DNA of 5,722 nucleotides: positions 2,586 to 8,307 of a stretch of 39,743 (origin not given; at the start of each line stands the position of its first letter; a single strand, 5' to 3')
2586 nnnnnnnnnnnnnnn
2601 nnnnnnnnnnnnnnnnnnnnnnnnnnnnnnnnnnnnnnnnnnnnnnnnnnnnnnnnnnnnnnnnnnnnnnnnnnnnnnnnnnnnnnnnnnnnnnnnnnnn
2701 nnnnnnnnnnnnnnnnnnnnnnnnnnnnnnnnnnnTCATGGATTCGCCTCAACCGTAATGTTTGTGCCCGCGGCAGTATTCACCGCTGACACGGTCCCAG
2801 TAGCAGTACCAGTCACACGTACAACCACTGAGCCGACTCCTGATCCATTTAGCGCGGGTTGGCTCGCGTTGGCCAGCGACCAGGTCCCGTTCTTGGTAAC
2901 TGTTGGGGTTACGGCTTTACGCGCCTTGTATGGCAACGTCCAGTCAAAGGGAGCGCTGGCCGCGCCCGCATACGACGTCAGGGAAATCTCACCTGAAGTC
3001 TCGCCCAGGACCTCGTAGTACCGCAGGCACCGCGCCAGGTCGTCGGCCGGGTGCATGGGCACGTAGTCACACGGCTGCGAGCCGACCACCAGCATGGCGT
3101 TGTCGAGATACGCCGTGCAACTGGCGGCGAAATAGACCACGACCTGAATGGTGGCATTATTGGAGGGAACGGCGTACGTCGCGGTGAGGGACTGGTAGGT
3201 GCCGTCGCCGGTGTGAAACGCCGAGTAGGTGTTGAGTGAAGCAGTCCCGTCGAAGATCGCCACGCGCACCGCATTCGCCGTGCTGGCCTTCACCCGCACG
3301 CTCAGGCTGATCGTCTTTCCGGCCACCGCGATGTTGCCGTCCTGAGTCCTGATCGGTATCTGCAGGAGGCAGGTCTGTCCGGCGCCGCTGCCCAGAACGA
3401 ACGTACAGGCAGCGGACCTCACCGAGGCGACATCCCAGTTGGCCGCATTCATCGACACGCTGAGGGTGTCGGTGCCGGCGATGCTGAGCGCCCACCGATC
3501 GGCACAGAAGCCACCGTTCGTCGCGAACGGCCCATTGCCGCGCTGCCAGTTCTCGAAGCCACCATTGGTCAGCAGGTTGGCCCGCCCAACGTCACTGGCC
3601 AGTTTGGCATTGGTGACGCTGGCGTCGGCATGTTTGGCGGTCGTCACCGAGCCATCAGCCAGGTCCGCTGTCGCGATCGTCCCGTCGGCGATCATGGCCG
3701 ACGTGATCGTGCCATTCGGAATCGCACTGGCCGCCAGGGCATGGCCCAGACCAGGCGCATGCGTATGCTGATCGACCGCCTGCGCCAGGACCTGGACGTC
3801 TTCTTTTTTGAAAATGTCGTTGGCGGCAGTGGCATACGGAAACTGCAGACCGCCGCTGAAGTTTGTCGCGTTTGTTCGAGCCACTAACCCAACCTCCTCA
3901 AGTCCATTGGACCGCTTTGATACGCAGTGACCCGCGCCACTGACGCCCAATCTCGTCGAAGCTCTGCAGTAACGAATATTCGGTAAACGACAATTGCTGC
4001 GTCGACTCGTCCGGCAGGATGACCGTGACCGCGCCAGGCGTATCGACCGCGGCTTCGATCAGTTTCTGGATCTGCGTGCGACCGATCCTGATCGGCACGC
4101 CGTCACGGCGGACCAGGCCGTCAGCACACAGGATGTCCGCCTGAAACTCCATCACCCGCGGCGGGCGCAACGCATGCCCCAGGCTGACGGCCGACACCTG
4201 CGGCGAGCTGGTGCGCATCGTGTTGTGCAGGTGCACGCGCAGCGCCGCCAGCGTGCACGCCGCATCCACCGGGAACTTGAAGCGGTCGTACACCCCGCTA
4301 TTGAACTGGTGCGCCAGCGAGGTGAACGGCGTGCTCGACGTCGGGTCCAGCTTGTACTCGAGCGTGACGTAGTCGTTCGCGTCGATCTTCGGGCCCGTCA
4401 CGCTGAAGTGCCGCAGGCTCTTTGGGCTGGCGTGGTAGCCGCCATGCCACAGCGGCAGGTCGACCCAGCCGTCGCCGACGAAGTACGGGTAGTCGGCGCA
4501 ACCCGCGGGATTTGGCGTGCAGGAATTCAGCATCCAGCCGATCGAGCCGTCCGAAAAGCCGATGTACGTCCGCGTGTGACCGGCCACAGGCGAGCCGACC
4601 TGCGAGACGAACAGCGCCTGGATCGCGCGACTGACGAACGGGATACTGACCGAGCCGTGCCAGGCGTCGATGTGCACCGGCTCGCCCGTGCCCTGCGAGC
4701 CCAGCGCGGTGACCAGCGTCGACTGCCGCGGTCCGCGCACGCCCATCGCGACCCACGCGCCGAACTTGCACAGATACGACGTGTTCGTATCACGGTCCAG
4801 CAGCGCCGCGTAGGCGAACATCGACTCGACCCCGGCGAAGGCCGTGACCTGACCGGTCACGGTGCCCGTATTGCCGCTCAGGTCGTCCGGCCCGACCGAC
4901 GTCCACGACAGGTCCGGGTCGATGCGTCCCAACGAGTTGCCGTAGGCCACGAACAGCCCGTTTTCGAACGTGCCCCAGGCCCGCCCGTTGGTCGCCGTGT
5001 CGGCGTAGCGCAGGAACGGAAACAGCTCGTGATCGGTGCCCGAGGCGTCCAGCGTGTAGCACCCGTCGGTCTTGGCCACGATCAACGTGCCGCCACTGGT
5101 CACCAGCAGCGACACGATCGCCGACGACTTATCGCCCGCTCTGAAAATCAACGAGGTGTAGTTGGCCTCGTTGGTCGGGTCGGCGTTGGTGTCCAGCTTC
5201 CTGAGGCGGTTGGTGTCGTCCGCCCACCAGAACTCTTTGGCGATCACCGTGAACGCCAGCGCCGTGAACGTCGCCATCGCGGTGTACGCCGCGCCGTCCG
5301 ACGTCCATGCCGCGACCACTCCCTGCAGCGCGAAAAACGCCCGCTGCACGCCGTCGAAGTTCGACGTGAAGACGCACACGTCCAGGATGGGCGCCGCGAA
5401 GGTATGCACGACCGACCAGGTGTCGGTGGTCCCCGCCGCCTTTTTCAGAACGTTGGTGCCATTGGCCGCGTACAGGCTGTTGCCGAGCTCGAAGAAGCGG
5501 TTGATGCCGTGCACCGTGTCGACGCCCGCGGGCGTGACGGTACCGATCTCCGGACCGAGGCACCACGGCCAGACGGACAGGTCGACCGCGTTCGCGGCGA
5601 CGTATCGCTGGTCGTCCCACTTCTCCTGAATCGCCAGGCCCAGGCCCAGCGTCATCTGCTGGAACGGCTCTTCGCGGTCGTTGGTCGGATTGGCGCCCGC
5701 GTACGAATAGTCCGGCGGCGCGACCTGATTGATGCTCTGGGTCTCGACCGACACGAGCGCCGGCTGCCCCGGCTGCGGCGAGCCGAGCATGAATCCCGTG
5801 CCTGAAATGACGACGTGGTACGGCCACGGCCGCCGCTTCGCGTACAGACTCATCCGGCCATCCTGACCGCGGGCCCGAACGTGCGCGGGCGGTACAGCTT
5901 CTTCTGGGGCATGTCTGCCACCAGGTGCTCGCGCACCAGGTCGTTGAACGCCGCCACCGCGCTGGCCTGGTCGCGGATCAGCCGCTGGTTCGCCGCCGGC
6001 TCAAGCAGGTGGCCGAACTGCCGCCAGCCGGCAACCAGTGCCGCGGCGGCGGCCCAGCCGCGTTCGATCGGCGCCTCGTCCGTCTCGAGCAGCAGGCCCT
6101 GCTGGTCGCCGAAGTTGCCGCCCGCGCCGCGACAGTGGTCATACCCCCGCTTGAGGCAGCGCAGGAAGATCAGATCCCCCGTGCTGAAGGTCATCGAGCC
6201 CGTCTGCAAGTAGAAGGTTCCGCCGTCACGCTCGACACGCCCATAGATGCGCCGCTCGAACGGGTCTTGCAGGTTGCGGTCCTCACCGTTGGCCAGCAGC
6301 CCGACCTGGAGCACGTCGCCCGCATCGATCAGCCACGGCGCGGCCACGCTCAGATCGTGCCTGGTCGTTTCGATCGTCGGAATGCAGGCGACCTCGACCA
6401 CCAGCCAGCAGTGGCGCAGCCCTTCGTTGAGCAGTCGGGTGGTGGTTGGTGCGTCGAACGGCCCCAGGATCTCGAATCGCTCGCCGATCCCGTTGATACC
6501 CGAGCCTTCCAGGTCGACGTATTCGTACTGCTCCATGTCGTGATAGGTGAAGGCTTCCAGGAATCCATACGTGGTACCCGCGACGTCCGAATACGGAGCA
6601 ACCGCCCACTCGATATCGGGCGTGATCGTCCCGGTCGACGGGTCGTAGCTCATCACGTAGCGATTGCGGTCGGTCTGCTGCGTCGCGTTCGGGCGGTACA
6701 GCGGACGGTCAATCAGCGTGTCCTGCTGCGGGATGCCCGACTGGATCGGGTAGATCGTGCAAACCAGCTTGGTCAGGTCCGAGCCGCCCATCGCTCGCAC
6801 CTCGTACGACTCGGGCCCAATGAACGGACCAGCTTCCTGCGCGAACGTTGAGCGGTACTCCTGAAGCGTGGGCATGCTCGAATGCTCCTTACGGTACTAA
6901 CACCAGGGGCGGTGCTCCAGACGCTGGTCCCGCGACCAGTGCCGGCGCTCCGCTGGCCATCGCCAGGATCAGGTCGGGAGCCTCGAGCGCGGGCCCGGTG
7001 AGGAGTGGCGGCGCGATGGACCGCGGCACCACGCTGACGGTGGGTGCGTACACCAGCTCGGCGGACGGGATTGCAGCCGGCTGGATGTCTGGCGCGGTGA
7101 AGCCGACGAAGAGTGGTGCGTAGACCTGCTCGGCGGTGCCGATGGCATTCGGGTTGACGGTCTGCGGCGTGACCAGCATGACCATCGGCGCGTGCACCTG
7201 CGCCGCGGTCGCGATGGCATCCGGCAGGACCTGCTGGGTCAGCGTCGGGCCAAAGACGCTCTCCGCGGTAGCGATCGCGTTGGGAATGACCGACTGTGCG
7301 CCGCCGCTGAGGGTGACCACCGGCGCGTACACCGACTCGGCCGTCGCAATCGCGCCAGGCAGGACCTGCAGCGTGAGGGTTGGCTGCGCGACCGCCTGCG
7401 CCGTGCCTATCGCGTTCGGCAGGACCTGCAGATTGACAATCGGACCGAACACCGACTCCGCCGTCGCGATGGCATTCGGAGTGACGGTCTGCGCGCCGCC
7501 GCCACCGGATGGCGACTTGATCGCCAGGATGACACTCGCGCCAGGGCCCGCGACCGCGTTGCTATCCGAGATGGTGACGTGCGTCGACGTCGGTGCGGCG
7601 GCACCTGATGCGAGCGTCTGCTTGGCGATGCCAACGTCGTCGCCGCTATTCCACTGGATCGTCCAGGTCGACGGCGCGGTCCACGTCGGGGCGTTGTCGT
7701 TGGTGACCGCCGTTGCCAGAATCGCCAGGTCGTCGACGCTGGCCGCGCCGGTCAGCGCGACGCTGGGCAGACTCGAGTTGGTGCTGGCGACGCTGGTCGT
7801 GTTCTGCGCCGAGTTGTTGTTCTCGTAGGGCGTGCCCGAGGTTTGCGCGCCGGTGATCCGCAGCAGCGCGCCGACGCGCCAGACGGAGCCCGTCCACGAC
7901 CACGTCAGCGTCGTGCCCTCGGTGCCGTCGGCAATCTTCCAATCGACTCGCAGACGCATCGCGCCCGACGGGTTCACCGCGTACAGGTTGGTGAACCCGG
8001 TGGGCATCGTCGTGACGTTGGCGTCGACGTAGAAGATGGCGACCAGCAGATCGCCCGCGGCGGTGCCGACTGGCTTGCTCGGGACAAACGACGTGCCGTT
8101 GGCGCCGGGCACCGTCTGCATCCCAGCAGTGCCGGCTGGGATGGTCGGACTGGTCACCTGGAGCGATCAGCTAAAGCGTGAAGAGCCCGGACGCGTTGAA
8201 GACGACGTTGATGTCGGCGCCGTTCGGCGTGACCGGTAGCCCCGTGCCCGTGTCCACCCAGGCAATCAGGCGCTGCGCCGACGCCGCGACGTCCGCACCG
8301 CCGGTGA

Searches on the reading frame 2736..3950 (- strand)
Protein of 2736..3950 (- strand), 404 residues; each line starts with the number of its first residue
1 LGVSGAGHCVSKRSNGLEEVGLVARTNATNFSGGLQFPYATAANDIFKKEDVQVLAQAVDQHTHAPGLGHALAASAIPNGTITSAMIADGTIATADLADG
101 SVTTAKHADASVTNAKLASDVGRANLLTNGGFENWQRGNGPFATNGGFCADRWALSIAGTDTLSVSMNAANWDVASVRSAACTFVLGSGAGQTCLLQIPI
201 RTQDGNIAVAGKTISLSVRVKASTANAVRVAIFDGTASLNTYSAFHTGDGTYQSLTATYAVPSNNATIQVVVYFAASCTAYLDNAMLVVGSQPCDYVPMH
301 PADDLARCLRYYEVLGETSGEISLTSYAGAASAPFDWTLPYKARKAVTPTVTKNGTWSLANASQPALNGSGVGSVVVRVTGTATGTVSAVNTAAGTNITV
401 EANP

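Call 12: search_protein_families(library=pfam, proteins=[window:2736-3950:-], max_evalue=0.01)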
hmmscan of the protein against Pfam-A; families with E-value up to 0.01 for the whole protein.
window:2736-3950:- (404 aa): 1 family
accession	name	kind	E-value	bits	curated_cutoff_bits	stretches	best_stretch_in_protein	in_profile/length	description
PF02018.23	CBM_4_9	-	0.0021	18.9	25.9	0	209-273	60-130/136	Carbohydrate binding domain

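Call 36: search_protein_families(library=phrogs, proteins=[window:2736-3950:-], max_evalue=0.01)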
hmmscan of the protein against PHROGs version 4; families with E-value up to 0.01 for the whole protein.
window:2736-3950:- (404 aa): 5 families
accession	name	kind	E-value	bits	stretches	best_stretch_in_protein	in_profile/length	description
phrog_27782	-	unknown function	1.3e-10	41.6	1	99-244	289-440/644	-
phrog_28838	-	unknown function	1.8e-10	41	1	113-386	373-647/661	-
phrog_28766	-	tail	6.8e-09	35.6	1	74-120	123-179/472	tail fiber protein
phrog_892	-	tail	2.1e-07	30.9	1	76-131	364-419/782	tail fiber protein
phrog_13518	-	unknown function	6.5e-07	28.7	1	71-120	126-175/1230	-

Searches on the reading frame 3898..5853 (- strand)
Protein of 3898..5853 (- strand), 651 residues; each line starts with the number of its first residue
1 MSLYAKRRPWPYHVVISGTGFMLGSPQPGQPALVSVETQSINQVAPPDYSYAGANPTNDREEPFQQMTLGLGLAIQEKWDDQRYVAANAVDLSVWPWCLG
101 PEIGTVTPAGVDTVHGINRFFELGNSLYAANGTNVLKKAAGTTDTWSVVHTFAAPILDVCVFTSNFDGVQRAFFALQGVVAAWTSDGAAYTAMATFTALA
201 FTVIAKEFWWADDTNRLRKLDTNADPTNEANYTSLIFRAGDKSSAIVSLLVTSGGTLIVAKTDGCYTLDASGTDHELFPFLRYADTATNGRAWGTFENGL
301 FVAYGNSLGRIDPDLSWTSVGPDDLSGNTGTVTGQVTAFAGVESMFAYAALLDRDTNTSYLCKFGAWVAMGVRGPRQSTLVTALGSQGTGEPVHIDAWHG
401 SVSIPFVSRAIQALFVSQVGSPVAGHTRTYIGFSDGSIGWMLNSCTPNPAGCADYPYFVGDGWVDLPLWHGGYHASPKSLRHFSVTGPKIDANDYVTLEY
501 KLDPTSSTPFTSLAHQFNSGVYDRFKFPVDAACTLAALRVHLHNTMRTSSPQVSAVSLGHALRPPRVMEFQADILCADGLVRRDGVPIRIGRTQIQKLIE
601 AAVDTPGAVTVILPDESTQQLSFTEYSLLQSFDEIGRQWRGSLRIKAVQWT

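Call 12: search_protein_families(library=pfam, proteins=[window:3898-5853:-], max_evalue=0.01)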
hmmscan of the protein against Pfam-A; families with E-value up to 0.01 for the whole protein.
window:3898-5853:- (651 aa): 0 families

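Call 36: search_protein_families(library=phrogs, proteins=[window:3898-5853:-], max_evalue=0.01)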
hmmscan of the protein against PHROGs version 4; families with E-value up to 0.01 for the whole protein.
window:3898-5853:- (651 aa): 0 families

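Call 123: search_solved_structures(query=window:3898-5853:-, max_evalue=1)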
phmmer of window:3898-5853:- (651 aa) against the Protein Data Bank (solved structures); distinct sequences matched with E-value up to 1: 0.

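Call 125: search_protein_families(library=ncbifam, proteins=[window:3898-5853:-], max_evalue=0.01)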
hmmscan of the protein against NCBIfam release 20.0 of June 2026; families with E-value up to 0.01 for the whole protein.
window:3898-5853:- (651 aa): 0 families

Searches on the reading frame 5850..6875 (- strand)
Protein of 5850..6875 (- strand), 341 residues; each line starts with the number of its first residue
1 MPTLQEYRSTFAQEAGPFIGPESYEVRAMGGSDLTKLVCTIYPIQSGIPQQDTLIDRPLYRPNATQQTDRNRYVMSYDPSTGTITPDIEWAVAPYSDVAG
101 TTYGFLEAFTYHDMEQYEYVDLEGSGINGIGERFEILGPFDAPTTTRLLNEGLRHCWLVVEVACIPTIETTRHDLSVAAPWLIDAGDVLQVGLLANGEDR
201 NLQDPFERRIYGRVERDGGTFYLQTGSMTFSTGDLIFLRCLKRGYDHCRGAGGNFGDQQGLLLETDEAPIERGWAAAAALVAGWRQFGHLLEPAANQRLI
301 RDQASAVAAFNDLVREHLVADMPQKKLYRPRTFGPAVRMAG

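Call 7: search_protein_families(library=phrogs, proteins=[window:5850-6875:-], max_evalue=0.001)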
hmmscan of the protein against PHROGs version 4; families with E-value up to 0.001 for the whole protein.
window:5850-6875:- (341 aa): 0 families

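Call 12: search_protein_families(library=pfam, proteins=[window:5850-6875:-], max_evalue=0.01)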
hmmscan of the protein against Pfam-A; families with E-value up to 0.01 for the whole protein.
window:5850-6875:- (341 aa): 0 families

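Call 124: search_solved_structures(query=window:5850-6875:-, max_evalue=1)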
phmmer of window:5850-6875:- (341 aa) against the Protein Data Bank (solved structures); distinct sequences matched with E-value up to 1: 1.
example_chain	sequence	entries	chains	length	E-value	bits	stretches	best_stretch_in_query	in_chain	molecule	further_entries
8df1_N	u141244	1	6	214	0.42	12.7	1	106-147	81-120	C59 Fab Light chain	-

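Call 125: search_protein_families(library=ncbifam, proteins=[window:5850-6875:-], max_evalue=0.01)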
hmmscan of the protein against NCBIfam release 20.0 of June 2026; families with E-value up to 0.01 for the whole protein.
window:5850-6875:- (341 aa): 0 families

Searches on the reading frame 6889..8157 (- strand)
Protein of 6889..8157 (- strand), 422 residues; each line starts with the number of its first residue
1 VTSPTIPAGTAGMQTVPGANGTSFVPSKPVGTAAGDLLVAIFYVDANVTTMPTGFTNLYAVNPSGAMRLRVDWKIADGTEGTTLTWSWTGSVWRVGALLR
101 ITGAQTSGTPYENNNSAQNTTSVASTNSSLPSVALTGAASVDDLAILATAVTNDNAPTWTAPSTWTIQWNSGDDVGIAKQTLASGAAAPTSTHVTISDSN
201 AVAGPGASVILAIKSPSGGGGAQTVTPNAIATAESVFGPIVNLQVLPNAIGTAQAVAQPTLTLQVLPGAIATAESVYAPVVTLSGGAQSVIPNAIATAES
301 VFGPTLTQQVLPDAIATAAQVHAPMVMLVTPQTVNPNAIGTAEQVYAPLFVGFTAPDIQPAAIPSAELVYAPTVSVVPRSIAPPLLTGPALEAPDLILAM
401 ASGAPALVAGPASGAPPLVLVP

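Call 7: search_protein_families(library=phrogs, proteins=[window:6889-8157:-], max_evalue=0.001)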
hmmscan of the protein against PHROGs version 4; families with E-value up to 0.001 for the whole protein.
window:6889-8157:- (422 aa): 1 family
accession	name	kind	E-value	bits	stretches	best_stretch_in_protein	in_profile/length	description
phrog_6813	-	unknown function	9e-06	25.2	1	22-199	719-891/907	-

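Call 12: search_protein_families(library=pfam, proteins=[window:6889-8157:-], max_evalue=0.01)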
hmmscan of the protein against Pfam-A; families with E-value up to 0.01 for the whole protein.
window:6889-8157:- (422 aa): 0 families

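Call 125: search_protein_families(library=ncbifam, proteins=[window:6889-8157:-], max_evalue=0.01)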
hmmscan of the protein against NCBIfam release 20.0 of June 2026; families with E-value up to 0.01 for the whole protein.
window:6889-8157:- (422 aa): 0 families
